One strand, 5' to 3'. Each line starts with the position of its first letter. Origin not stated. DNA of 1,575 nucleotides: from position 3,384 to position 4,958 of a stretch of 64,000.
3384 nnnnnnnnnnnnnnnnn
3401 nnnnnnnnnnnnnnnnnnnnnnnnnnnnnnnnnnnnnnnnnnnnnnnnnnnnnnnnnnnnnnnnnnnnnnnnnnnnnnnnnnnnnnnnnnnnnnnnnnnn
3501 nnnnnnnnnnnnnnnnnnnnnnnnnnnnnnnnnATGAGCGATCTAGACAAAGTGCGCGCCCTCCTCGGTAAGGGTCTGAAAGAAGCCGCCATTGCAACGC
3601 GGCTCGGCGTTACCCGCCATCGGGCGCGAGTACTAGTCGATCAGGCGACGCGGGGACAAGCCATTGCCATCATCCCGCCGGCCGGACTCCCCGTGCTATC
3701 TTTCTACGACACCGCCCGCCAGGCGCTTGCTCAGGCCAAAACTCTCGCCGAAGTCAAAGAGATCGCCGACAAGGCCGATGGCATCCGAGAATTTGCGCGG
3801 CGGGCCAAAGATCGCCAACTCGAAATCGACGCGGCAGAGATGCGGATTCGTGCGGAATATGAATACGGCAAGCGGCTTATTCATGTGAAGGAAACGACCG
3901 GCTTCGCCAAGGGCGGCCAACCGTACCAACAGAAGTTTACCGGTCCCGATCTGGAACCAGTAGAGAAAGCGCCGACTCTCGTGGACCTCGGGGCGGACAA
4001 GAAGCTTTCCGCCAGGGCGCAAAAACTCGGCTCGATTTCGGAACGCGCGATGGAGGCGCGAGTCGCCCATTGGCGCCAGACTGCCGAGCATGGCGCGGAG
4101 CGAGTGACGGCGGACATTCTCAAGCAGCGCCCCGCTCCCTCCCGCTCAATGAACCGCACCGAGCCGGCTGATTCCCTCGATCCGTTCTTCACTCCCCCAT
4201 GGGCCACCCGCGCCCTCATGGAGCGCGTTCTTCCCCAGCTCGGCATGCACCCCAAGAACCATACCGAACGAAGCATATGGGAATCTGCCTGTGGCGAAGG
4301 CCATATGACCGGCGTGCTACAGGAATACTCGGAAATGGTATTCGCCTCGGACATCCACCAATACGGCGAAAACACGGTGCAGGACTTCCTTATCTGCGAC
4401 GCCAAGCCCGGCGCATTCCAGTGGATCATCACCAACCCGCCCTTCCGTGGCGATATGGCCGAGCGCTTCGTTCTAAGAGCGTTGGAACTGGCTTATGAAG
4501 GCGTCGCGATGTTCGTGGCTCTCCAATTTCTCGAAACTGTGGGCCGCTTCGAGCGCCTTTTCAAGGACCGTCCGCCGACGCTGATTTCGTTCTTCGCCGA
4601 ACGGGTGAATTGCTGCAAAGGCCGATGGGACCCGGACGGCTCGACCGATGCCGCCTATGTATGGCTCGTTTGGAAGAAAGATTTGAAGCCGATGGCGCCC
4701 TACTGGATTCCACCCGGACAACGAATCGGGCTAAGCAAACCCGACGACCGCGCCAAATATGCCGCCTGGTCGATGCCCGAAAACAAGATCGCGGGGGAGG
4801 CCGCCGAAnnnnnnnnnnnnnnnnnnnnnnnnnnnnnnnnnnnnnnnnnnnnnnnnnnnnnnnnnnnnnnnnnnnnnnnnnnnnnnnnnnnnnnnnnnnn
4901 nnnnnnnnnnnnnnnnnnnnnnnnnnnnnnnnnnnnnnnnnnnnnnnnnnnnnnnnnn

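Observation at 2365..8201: ATGA-chained epigenetic/host-takeover module: DUF5131 three-Cys protein, gamma-class MTase, GcrA homologue, ASCH, DUF1937-like, beta-class MTase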

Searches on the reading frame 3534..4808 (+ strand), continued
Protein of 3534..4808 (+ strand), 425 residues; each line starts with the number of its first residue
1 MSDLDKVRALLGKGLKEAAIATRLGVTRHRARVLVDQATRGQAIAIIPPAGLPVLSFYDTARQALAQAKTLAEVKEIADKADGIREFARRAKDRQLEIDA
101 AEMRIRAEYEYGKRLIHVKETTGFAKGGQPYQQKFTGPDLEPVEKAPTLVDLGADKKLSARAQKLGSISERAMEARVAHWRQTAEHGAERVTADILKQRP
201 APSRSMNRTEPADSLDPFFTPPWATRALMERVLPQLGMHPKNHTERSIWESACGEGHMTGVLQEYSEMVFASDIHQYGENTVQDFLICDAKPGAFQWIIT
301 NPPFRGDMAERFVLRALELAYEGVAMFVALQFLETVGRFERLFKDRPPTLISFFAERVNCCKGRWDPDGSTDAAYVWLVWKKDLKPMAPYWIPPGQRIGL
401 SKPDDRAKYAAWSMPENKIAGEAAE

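Call 101: find_encoding_contigs(protein=P0030, flank=7000, max_places=2)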
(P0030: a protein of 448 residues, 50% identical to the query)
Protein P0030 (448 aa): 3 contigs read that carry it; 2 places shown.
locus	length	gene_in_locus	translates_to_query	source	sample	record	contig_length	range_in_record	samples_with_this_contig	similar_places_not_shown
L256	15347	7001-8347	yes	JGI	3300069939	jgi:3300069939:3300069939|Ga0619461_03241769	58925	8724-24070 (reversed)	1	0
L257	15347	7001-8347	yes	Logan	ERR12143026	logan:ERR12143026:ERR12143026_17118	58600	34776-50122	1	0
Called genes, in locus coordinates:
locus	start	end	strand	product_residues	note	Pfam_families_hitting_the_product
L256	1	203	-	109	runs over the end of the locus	-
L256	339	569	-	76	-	-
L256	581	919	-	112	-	-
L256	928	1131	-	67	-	-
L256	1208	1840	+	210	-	PF00239:Resolvase, PF08281:Sigma70_r4_2 (weak), PF13412:HTH_24 (weak)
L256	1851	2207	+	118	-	-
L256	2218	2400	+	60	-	-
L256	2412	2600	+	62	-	-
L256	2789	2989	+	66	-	-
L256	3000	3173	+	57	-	-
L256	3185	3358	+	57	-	-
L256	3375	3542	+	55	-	-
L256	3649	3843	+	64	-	-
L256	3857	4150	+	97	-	-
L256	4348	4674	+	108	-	-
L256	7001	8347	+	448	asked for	-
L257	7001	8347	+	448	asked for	-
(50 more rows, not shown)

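Call 102: find_encoding_contigs(protein=P0025, flank=4000, max_places=1)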
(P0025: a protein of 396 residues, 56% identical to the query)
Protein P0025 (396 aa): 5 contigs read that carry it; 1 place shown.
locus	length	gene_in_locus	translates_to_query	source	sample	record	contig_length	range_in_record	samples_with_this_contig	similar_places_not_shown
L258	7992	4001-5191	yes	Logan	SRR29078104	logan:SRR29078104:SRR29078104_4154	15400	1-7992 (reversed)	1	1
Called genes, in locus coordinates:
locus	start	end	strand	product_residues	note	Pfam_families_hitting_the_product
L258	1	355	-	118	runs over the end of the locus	-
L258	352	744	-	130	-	PF01844:HNH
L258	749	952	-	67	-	-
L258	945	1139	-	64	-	-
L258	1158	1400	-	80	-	-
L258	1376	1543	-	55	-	-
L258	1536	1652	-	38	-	-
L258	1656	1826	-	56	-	-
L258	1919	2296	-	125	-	PF12844:HTH_19 (faint), PF13560:HTH_31, PF01381:HTH_3, PF13443:HTH_26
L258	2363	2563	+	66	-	-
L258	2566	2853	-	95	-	-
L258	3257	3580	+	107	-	-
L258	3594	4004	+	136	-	-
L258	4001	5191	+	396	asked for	-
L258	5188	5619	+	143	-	PF07750:GcrA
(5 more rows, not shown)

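Call 103: find_encoding_contigs(protein=P0026, flank=4000, max_places=1)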
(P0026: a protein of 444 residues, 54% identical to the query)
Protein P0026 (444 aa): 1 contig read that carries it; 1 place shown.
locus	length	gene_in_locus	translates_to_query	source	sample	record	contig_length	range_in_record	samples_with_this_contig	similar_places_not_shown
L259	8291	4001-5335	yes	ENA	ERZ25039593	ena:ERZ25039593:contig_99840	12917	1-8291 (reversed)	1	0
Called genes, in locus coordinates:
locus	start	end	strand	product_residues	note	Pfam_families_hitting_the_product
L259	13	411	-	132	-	-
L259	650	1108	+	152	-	PF00239:Resolvase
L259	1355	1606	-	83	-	PF08238:Sel1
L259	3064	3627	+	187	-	-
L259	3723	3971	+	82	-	-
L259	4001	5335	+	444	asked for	-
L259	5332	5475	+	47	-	-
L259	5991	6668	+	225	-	-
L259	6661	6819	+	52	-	-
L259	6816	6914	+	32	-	-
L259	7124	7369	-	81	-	-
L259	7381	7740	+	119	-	-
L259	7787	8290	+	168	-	?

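Call 104: find_encoding_contigs(protein=P0021, flank=4000, max_places=1)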
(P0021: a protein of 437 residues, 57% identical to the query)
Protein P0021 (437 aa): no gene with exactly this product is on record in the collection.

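Call 105: find_encoding_contigs(protein=P0018, flank=4000, max_places=1)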
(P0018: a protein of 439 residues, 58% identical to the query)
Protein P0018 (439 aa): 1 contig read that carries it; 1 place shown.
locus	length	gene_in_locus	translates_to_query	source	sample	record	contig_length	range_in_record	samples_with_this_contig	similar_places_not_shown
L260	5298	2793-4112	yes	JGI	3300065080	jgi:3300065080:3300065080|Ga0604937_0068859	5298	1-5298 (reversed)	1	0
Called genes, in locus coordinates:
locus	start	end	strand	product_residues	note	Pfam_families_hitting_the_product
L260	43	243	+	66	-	PF01381:HTH_3 (weak)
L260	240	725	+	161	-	-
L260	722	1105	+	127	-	-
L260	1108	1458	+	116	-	-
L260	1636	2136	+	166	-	PF07750:GcrA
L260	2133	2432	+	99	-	-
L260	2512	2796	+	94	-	-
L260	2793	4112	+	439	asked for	-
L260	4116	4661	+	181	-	PF07460:NUMOD3 (weak), PF01844:HNH (weak)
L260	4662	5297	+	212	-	?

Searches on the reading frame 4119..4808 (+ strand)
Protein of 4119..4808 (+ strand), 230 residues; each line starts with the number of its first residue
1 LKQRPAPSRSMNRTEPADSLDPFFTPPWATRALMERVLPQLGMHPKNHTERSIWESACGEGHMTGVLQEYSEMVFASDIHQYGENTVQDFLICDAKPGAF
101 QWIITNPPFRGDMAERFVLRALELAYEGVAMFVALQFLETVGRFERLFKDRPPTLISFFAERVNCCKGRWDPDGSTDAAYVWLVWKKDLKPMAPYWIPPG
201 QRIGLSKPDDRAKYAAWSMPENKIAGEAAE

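Call 31: find_related_loci(query=window:4119-4808:+, collection=viral_contigs, flank=8000)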
Query window:4119-4808:+ (230 aa) in viral_contigs; peptide patterns used: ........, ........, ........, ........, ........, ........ (x = any residue, [..] = any of these).
5 stretches matched a pattern, but none encodes a relative of the query by tblastn (E <= 1e-3).
